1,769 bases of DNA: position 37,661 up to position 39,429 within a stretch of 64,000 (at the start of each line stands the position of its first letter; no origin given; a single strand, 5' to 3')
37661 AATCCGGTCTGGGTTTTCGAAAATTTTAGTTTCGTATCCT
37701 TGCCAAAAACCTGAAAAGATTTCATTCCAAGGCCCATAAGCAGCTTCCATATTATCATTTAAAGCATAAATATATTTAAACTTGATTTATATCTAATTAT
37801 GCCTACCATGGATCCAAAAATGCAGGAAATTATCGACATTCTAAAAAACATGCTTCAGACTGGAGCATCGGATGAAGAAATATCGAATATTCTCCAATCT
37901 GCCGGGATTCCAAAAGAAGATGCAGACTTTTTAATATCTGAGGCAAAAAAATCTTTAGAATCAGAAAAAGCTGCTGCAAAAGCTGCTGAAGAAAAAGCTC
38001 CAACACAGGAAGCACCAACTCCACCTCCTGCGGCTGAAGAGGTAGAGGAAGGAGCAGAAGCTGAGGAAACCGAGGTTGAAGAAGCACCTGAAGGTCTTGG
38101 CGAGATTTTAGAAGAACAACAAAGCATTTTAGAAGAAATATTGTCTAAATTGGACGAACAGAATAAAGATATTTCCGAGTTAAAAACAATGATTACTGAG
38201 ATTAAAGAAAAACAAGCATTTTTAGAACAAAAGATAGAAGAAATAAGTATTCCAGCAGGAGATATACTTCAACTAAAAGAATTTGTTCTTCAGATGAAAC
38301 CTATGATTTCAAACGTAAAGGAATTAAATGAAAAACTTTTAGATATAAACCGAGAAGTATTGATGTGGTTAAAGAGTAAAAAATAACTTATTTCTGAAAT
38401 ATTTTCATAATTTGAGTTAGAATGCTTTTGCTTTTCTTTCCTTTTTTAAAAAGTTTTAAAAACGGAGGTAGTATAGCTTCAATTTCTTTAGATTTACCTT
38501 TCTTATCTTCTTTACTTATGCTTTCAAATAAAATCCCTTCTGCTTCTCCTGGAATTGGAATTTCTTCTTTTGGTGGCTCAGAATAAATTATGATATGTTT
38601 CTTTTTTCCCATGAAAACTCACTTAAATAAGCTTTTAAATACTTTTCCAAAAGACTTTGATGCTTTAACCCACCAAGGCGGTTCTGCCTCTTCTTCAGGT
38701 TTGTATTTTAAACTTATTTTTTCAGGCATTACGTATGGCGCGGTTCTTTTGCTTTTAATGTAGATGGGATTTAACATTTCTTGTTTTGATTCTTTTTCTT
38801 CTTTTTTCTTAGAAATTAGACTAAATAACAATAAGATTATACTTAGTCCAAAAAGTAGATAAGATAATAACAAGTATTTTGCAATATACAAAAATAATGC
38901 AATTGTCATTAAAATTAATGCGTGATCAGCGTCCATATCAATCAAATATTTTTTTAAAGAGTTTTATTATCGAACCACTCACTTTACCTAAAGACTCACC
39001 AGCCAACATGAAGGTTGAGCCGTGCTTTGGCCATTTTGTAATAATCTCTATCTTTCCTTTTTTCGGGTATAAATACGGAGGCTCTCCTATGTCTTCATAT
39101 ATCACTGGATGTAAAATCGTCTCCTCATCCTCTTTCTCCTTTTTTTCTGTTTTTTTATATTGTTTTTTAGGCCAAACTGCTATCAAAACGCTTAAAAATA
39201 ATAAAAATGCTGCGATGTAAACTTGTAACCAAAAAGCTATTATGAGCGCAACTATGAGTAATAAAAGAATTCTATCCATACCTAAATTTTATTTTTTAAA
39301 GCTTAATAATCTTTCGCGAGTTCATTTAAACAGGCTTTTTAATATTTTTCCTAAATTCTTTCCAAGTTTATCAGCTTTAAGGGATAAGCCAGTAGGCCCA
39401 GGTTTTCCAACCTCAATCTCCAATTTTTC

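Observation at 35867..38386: Two coiled-coil proteins flanking a 482-aa uncharacterised protein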

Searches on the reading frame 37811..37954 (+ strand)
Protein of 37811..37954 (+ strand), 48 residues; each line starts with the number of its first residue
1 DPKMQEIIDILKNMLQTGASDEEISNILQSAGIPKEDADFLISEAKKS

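Call 66: find_homologous_proteins(query=A7, max_evalue=0.01)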
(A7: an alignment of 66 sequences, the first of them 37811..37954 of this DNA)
Query A7 (66 sequences) (48 aa, profile of the alignment): 2 proteins with E <= 0.01 among 29 candidates.
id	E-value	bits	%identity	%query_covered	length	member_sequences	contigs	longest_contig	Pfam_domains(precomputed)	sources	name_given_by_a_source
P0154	2.0e-19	86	-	-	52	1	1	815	-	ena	-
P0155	3.8e-16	76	33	83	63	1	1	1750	-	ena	-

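Call 67: search_solved_structures(query=A7, max_evalue=10, show_alignments=3)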
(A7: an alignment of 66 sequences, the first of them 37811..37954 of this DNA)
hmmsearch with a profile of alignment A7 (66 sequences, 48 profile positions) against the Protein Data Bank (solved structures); distinct sequences matched with E-value up to 10: 54.
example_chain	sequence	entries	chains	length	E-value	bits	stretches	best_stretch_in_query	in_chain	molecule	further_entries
8cwy_A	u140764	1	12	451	2.8e-16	61.9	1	6-25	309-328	T32-15-1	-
8cws_A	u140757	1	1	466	3.7e-14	55.1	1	6-25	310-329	F4132-2 Chain A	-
5cwb_A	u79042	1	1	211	2.2e-12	49.4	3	22-48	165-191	Designed helical repeat protein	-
7mwr_B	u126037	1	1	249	2.8e-11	45.9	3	6-29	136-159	LHD101B4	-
8vl3_A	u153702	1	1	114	6.7e-06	28.7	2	17-43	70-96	De novo designed protein F3 parent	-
6vfi_A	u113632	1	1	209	7e-06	28.6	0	6-24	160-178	O43_dn18A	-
8skx_A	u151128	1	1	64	5.2e-05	25.8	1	4-45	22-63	Miniprotein HHH_rd4_0518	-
9r2b_B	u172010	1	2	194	9.4e-05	25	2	10-29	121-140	de novo-designed alpha-helical barrel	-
8vl4_A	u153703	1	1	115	0.00061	22.4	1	22-43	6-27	De novo design protein 312 parent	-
9s1t_A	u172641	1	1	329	0.00085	21.9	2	10-29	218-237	De novo designed helical barrel - 6H5L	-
2v7y_A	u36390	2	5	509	0.0012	21.5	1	30-47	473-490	CHAPERONE PROTEIN DNAK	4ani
6w2q_A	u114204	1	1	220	0.0062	19.2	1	22-48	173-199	Junction 34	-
9dvi_B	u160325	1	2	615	0.017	17.8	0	33-47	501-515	Chaperone protein DnaK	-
1y88_A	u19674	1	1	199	0.034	16.8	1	27-47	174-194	Hypothetical protein AF1548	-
2dkz_A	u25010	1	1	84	0.037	16.7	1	17-42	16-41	hypothetical protein LOC64762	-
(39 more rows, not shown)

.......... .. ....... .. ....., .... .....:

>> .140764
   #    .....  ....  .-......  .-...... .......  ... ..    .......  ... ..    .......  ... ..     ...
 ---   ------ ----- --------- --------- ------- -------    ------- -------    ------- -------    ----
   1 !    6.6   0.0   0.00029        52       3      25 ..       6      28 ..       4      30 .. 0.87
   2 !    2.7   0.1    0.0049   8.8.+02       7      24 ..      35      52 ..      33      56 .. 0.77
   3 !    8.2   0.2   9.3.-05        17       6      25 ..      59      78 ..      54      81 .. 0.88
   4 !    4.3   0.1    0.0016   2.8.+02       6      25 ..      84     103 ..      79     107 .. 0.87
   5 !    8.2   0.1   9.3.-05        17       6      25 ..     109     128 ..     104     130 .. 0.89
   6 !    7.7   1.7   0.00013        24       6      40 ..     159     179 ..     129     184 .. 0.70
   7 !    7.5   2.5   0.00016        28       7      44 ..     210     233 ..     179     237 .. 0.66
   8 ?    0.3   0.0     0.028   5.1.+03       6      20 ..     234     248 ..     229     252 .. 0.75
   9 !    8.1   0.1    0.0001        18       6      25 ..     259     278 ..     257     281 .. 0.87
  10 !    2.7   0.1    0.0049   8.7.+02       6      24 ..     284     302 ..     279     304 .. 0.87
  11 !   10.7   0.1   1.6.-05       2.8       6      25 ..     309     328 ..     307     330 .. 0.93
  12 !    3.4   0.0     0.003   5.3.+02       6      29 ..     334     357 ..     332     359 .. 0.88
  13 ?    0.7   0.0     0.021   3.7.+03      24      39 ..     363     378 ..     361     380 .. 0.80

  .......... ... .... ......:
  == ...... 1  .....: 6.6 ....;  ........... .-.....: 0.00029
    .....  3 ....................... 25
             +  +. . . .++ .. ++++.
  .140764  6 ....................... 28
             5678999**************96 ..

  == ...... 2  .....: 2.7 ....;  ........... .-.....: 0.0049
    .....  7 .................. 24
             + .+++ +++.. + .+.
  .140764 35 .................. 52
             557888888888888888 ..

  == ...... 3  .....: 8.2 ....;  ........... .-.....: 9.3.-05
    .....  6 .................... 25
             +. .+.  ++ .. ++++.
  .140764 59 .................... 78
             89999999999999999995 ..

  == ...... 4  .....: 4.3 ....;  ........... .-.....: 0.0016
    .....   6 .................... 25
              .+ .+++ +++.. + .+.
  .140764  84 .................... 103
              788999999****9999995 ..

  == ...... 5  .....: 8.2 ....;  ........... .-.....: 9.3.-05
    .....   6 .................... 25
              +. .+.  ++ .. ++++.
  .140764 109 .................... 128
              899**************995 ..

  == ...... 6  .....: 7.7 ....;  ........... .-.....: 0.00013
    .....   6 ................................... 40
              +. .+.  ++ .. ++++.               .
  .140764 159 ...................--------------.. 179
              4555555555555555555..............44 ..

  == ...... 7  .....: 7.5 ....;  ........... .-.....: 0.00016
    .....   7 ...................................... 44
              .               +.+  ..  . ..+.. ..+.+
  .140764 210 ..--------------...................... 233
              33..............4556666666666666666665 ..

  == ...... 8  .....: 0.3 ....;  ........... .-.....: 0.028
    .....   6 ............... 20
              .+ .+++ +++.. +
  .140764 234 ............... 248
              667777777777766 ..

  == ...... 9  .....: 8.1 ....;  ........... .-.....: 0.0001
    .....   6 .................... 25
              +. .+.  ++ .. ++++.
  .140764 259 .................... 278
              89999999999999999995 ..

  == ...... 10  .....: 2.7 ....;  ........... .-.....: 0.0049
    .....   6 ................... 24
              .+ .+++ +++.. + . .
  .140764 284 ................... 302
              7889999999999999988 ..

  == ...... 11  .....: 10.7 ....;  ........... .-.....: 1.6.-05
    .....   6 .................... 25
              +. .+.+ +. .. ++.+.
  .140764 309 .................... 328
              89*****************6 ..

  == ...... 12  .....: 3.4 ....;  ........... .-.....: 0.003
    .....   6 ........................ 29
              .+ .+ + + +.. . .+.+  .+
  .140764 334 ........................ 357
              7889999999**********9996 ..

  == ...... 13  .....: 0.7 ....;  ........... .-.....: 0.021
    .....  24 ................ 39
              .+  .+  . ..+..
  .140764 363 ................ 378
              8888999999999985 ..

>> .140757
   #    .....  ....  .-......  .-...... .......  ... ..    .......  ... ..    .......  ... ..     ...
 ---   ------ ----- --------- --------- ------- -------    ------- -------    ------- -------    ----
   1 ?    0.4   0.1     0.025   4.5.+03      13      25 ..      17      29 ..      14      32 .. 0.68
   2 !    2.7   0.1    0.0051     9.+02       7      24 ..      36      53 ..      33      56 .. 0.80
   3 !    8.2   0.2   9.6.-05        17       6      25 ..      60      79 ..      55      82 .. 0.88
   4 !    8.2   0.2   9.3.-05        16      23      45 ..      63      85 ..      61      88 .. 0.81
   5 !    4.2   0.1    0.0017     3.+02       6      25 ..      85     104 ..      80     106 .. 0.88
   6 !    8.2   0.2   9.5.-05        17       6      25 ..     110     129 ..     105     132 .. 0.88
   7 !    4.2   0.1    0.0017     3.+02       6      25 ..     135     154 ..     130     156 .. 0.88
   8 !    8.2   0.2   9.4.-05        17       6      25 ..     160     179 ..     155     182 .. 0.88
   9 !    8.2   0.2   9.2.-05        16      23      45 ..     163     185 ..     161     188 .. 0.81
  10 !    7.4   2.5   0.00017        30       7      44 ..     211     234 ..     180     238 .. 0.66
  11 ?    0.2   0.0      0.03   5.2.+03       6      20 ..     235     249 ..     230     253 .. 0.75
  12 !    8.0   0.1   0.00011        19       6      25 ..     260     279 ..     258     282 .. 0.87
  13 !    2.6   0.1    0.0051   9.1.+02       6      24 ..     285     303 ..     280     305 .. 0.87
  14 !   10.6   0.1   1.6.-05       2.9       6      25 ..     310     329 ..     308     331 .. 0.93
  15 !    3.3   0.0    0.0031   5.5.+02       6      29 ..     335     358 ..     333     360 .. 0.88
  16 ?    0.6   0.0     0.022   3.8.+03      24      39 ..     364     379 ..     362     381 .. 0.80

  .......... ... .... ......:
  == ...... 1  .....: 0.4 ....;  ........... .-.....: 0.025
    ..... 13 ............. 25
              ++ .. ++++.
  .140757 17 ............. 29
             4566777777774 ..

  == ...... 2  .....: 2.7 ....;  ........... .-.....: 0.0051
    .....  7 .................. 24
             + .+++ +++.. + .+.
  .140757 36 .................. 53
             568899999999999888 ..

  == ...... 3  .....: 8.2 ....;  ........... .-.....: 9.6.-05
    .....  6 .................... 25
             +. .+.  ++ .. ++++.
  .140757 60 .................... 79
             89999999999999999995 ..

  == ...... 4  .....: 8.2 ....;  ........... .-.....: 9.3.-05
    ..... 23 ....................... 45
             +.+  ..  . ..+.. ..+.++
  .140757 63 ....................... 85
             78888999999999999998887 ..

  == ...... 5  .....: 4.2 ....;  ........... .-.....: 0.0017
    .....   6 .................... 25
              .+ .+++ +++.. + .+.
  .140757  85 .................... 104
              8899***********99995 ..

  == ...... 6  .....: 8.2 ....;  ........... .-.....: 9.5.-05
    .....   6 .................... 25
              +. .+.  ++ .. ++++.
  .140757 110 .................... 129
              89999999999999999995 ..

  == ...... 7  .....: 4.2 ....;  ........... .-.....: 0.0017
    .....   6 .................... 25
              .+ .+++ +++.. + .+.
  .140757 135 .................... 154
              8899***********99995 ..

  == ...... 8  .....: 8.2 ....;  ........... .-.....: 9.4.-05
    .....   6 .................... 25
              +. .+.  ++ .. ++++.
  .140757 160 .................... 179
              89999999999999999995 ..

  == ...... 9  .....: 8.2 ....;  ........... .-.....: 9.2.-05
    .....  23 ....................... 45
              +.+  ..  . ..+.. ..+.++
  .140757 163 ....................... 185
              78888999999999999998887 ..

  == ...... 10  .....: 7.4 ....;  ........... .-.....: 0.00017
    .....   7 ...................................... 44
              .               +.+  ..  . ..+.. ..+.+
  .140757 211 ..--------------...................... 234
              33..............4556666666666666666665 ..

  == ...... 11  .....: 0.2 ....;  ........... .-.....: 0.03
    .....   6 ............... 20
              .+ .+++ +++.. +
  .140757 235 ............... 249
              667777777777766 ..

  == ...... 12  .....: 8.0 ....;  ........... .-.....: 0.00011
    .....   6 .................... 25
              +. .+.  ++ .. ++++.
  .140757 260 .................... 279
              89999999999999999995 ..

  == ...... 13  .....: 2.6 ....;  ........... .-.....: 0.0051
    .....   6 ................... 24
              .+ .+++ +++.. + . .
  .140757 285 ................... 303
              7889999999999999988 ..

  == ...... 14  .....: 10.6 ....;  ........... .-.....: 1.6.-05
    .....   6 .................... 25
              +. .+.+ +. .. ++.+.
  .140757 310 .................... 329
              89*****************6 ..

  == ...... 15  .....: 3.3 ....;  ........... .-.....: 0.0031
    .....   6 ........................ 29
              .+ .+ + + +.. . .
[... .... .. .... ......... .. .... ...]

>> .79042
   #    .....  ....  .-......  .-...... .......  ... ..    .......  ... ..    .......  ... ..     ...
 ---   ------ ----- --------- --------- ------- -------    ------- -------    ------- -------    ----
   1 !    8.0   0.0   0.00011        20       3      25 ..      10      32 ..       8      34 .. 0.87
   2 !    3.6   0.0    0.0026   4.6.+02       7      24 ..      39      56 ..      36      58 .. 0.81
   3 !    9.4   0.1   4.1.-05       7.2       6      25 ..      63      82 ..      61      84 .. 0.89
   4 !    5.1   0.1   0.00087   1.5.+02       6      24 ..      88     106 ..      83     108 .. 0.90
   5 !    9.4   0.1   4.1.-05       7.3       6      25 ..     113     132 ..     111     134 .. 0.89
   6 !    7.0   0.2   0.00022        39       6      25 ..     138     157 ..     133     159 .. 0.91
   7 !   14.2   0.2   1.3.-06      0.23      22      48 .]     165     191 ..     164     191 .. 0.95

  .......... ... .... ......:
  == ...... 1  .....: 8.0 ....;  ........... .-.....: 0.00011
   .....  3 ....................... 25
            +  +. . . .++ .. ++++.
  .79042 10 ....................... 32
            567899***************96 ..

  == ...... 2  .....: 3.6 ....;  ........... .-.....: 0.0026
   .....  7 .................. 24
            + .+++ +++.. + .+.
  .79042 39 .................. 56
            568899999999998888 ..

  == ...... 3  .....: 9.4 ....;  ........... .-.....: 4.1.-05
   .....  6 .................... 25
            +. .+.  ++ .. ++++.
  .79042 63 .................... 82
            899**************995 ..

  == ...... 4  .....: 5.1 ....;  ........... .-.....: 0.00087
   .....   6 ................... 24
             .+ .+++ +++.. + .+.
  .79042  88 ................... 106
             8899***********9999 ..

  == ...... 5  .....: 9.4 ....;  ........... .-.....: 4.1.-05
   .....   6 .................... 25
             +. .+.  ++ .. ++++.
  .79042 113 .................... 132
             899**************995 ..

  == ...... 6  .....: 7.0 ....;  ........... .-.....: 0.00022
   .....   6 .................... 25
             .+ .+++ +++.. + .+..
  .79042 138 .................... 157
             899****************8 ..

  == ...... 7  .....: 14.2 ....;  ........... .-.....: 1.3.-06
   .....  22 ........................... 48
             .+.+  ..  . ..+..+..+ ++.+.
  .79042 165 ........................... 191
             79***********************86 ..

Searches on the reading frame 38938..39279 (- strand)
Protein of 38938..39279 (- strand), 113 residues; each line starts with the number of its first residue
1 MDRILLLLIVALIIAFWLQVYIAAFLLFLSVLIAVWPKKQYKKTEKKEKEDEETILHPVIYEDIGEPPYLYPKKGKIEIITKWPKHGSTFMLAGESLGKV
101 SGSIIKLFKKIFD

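Call 59: search_protein_families(library=pfam, proteins=[window:38938-39279:-], max_evalue=0.01)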
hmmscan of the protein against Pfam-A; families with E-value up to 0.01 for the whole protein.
window:38938-39279:- (113 aa): 3 families
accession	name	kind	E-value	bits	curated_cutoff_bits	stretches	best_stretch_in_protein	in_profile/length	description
PF09973.14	DUF2208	-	0.0028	17.8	24.3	1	5-61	8-64/231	Predicted membrane protein (DUF2208)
PF03741.22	TerC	-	0.0033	17.6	27.8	1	3-59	45-102/178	Integral membrane protein TerC family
PF00664.28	ABC_membrane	-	0.0076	16.4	28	1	5-54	126-175/274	ABC transporter transmembrane region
